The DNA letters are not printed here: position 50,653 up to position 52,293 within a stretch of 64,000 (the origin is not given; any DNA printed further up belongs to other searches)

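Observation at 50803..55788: Island operon: ABC ATPase, ABC-2 permease, membrane-anchor protein and FG-GAP propeller, with a second divergent secreted FG-GAP protein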

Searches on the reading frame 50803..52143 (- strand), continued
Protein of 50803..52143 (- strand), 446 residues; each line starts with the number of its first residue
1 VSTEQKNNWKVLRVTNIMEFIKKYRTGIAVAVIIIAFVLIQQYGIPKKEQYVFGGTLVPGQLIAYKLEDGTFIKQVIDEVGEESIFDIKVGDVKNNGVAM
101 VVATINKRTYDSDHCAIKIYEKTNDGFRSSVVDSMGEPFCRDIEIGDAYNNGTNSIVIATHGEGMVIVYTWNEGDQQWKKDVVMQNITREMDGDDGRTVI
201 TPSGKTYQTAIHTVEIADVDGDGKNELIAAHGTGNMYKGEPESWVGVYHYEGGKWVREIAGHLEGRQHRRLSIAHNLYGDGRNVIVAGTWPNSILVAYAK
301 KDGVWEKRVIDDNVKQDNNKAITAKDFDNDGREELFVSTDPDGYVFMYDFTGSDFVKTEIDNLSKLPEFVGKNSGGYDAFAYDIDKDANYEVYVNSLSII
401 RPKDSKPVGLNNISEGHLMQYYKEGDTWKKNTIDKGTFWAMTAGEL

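Call 14: find_encoding_contigs(protein=P0012, flank=8000, max_places=2)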
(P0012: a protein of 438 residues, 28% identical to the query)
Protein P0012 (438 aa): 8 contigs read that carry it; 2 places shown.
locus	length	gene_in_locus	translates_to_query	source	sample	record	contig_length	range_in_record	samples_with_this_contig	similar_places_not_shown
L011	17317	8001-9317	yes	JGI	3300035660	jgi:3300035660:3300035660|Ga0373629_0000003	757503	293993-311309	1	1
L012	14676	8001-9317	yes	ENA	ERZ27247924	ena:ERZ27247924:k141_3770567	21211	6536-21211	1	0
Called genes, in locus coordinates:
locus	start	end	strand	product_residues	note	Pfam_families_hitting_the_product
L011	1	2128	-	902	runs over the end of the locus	-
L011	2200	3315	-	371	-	PF02655:ATP-grasp_3, PF02786:CPSase_L_D2 (weak), PF15632:ATPgrasp_Ter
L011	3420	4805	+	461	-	PF23545:Zn_ribbon_HMPTM, PF04055:Radical_SAM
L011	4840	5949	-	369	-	PF04055:Radical_SAM, PF13353:Fer4_12 (weak)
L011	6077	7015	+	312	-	PF04055:Radical_SAM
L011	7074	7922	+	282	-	PF01040:UbiA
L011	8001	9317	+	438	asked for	PF13517:FG-GAP_3 (faint), PF14783:BBS2_Mid (faint), PF15907:Itfg2 (weak), PF01839:FG-GAP (faint), PF15907:Itfg2 (weak)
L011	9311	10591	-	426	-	PF00884:Sulfatase, PF01663:Phosphodiest (faint), PF16347:SGSH_C (weak)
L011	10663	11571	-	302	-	-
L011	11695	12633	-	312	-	PF05175:MTS (weak), PF06325:PrmA, PF08241:Methyltransf_11 (weak), PF08242:Methyltransf_12 (faint), PF13649:Methyltransf_25, PF13847:Methyltransf_31, PF22528:PRMT_C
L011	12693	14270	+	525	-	PF00009:GTP_EFTU, PF03144:GTP_EFTU_D2, PF03143:GTP_EFTU_D3, PF22594:GTP-eEF1A_C (faint)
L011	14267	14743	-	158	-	-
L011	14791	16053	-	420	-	PF01935:DUF87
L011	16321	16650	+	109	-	PF04032:Rpr2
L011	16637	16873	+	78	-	-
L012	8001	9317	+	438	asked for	PF13517:FG-GAP_3 (faint), PF14783:BBS2_Mid (faint), PF15907:Itfg2 (weak), PF01839:FG-GAP (faint), PF15907:Itfg2 (weak)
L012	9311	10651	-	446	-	PF00884:Sulfatase, PF01663:Phosphodiest (faint), PF16347:SGSH_C (weak)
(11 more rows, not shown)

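Call 17: find_encoding_contigs(protein=P0014, flank=8000, max_places=1)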
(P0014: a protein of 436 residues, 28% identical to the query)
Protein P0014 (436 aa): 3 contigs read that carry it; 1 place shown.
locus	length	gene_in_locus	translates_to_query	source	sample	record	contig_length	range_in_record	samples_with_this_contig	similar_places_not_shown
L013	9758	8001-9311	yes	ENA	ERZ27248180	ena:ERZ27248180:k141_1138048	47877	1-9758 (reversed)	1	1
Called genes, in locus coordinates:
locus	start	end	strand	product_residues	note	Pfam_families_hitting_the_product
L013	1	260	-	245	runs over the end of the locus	PF00535:Glycos_transf_2, PF10111:Glyco_tranf_2_2 (faint), PF13641:Glyco_tranf_2_3 (weak)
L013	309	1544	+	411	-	PF08421:Methyltransf_13, PF13489:Methyltransf_23, PF08484:Methyltransf_14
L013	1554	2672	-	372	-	PF01041:DegT_DnrJ_EryC1, PF01212:Beta_elim_lyase (weak)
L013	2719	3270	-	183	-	PF01370:Epimerase, PF16363:GDP_Man_Dehyd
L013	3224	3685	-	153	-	PF05368:NmrA, PF00106:adh_short (weak), PF01073:3Beta_HSD, PF01370:Epimerase, PF02719:Polysacc_synt_2, PF07993:NAD_binding_4 (weak), PF16363:GDP_Man_Dehyd, PF13460:NAD_binding_10 (weak)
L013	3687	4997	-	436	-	PF03721:UDPG_MGDP_dh_N, PF01210:NAD_Gly3P_dh_N (faint), PF03446:NAD_binding_2 (faint), PF03807:F420_oxidored (faint), PF00984:UDPG_MGDP_dh, PF03720:UDPG_MGDP_dh_C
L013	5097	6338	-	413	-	-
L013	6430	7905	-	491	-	PF00884:Sulfatase, PF01663:Phosphodiest, PF16347:SGSH_C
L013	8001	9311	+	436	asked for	PF13517:FG-GAP_3 (faint), PF15907:Itfg2 (faint)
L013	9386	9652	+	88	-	-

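Call 18: find_encoding_contigs(protein=P0019, flank=8000, max_places=1)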
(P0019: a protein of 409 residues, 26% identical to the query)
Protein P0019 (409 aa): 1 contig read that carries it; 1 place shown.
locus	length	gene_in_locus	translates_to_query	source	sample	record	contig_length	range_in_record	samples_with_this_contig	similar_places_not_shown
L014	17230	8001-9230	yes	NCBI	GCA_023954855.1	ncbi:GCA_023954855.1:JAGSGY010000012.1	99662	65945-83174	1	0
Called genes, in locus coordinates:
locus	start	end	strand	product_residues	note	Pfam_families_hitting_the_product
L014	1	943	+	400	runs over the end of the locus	PF07995:GSDH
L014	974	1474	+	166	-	PF04542:Sigma70_r2, PF08281:Sigma70_r4_2, PF04545:Sigma70_r4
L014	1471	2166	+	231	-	-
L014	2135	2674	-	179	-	PF03449:GreA_GreB_N, PF01272:GreA_GreB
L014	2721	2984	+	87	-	-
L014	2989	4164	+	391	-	PF00082:Peptidase_S8 (weak)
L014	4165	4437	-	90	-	-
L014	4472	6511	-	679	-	PF00512:HisKA, PF02518:HATPase_c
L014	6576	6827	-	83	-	PF13744:HTH_37 (weak), PF13560:HTH_31, PF01381:HTH_3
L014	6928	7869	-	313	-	-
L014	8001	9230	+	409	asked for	PF01839:FG-GAP (faint), PF13517:FG-GAP_3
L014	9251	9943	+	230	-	-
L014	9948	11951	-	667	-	PF07719:TPR_2 (faint), PF13181:TPR_8 (faint), PF13424:TPR_12 (faint)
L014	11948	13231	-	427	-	-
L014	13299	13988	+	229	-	PF00072:Response_reg, PF00486:Trans_reg_C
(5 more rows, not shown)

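Call 20: find_related_loci(query=A1, collection=genome_contigs, flank=10000)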
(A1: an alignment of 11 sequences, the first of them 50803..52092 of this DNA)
Query A1 (429 aa) in genome_contigs; peptide patterns used: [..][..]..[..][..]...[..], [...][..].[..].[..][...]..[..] (x = any residue, [..] = any of these).
76 stretches matched a pattern; 4 encode a relative of the query (tblastn E <= 1e-3); 4 distinct loci.
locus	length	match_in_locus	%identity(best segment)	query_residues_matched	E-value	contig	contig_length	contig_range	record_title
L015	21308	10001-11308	29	4-427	9e-52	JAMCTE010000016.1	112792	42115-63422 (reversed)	MAG: Patescibacteria group bacterium isolate FK_Sedi_A_Bin.181 NODE_206_length_112792_cov_4.26042, whole genome shotgun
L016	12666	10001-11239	31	33-429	2e-49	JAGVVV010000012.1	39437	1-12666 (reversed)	MAG: Candidatus Aenigmatarchaeota archaeon isolate RIFCSPLOWO2_01_FULL_39_12 rifcsplowo2_01_scaffold_8386, whole genome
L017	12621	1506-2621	25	4-372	3e-36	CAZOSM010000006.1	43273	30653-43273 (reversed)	MAG TPA_asm: uncultured Gammaproteobacteria bacterium isolate SRP144015_co1_109 genome assembly, contig: NODE_468_length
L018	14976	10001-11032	29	32-370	2e-41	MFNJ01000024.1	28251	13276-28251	MAG: Candidatus Levybacteria bacterium RIFCSPHIGHO2_01_FULL_36_15 rifcsphigho2_01_scaffold_2911, whole genome shotgun se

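Call 27: search_protein_families(library=pfam, proteins=[L015:7294-8403:+, L015:8541-10022:+, L015:11533-12189:+, L016:6735-8222:+, L016:8260-9816:+, L016:11276-11854:+, L018:7538-9028:+, L018:11237-12424:-, L017:24-1499:+, L017:2781-4034:+], max_evalue=0.001)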
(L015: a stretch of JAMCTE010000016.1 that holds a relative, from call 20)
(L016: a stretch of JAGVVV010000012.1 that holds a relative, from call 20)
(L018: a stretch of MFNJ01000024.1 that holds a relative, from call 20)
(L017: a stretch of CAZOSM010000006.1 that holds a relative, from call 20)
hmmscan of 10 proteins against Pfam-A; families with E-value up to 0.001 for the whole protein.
L015:7294-8403:+ (369 aa): 0 families

L015:8541-10022:+ (493 aa): 4 families
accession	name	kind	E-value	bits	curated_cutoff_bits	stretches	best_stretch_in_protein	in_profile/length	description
PF00884.28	Sulfatase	-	1.4e-48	166.2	25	1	48-360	1-301/301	Sulfatase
PF16347.10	SGSH_C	-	5.3e-12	46.6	29.3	1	317-462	10-150/154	N-sulphoglucosamine sulphohydrolase, C-terminal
PF01663.27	Phosphodiest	-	3.2e-09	37.3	23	1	50-119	1-67/342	Type I phosphodiesterase / nucleotide pyrophosphatase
PF04185.19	Phosphoesterase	-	0.0003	20.5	23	0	270-310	257-298/356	Phosphoesterase family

L015:11533-12189:+ (218 aa): 0 families

L016:6735-8222:+ (495 aa): 4 families
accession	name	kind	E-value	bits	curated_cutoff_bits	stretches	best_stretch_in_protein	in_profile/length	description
PF00884.28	Sulfatase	-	1e-46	160.1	25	1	46-382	2-300/301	Sulfatase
PF01663.27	Phosphodiest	-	5.1e-15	56.4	23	2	47-114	1-65/342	Type I phosphodiesterase / nucleotide pyrophosphatase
PF16347.10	SGSH_C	-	2e-14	54.5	29.3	1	334-461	2-138/154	N-sulphoglucosamine sulphohydrolase, C-terminal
PF02995.22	DUF229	-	0.0004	19.6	25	1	298-331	311-344/496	Protein of unknown function (DUF229)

L016:8260-9816:+ (518 aa): 4 families
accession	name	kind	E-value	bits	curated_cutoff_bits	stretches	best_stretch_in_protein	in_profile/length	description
PF00884.28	Sulfatase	-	4e-45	154.9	25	1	46-407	2-301/301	Sulfatase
PF01663.27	Phosphodiest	-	5.8e-17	62.7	23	1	47-111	1-62/342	Type I phosphodiesterase / nucleotide pyrophosphatase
PF16347.10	SGSH_C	-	6.3e-14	52.8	29.3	1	357-490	4-148/154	N-sulphoglucosamine sulphohydrolase, C-terminal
PF02995.22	DUF229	-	0.00021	20.5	25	1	320-357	312-349/496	Protein of unknown function (DUF229)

L016:11276-11854:+ (192 aa): 0 families

L018:7538-9028:+ (496 aa): 4 families
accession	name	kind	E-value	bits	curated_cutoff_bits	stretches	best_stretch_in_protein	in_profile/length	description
PF00884.28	Sulfatase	-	1.4e-51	176.1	25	1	52-364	2-300/301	Sulfatase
PF16347.10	SGSH_C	-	4.5e-13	50.1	29.3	1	320-461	8-148/154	N-sulphoglucosamine sulphohydrolase, C-terminal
PF01663.27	Phosphodiest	-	4.1e-12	46.8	23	1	53-308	1-220/342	Type I phosphodiesterase / nucleotide pyrophosphatase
PF02995.22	DUF229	-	0.00098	18.4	25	0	238-336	280-367/496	Protein of unknown function (DUF229)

L018:11237-12424:- (395 aa): 1 family
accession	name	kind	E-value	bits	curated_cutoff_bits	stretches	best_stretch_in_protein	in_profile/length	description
PF04932.20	Wzy_C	-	5.6e-18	65.6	31.7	1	197-324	3-146/149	O-Antigen ligase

L017:24-1499:+ (491 aa): 3 families
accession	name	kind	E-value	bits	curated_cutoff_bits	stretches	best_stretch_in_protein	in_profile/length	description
PF00884.28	Sulfatase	-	7.3e-49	167.1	25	1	37-358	2-300/301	Sulfatase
PF16347.10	SGSH_C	-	1.9e-14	54.5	29.3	1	316-458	9-149/154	N-sulphoglucosamine sulphohydrolase, C-terminal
PF01663.27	Phosphodiest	-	7.4e-14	52.5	23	1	38-305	1-222/342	Type I phosphodiesterase / nucleotide pyrophosphatase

L017:2781-4034:+ (417 aa): 1 family
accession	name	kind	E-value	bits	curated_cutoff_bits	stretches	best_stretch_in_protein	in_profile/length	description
PF14907.12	NTP_transf_5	-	2.1e-18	67.2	31.2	1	105-331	48-248/249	Uncharacterised nucleotidyltransferase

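Call 68: search_protein_families(library=pfam, proteins=[L023:1471-2631:+, L023:2937-4388:+, L023:4520-5500:-, L023:9176-10642:+, L023:10845-12251:-, L023:12301-13119:+, L023:13126-14757:+, L023:14858-16009:+, L023:16006-17106:+], max_evalue=0.001)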
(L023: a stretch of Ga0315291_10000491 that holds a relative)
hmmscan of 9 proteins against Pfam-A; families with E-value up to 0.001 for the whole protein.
L023:1471-2631:+ (386 aa): 0 families

L023:2937-4388:+ (483 aa): 0 families

L023:4520-5500:- (326 aa): 2 families
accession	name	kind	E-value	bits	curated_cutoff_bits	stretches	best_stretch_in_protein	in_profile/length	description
PF09084.16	NMT1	-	1.1e-12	48.7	20.5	1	44-245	9-215/216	NMT1/THI5 like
PF13379.11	NMT1_2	-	1.3e-07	32.2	24.7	1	27-83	7-62/252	NMT1-like family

L023:9176-10642:+ (488 aa): 2 families
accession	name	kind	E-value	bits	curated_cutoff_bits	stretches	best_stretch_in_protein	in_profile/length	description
PF00884.28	Sulfatase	-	8.9e-44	150.4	25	1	69-368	2-300/301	Sulfatase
PF16347.10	SGSH_C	-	5.8e-12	46.4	29.3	1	329-388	11-72/154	N-sulphoglucosamine sulphohydrolase, C-terminal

L023:10845-12251:- (468 aa): 3 families
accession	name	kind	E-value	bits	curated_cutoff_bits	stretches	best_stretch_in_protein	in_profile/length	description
PF04055.27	Radical_SAM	-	1.6e-21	77.6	29.5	1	111-269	2-166/166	Radical SAM superfamily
PF13353.11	Fer4_12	-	2.9e-05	24.8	22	1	110-210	10-113/137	4Fe-4S single cluster domain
PF23545.1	Zn_ribbon_HMPTM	-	0.00021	21.2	27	1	34-59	8-33/45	HMPTM N-terminal zinc ribbon domain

L023:12301-13119:+ (272 aa): 1 family
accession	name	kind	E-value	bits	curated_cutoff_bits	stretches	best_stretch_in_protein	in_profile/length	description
PF01040.23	UbiA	-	3.9e-13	49.7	34.2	1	83-248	74-239/250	UbiA prenyltransferase family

L023:13126-14757:+ (543 aa): 0 families

L023:14858-16009:+ (383 aa): 1 family
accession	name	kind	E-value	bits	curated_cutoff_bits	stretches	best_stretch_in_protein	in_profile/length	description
PF00535.33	Glycos_transf_2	-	1.6e-27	96.9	23.3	1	13-173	1-166/168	Glycosyl transferase family 2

L023:16006-17106:+ (366 aa): 4 families
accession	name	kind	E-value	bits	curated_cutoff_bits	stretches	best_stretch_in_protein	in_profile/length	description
PF00534.26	Glycos_transf_1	-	1.8e-28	99.6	26.4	1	188-347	11-171/172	Glycosyl transferases group 1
PF13692.12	Glyco_trans_1_4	-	1.9e-19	70.8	27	1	197-328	6-137/142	Glycosyl transferases group 1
PF13439.12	Glyco_transf_4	-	1.5e-09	38.6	28.5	1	14-185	1-170/170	Glycosyltransferase Family 4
PF13524.12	Glyco_trans_1_2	-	3.5e-05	24.2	25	1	211-339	6-120/144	Glycosyl transferase-like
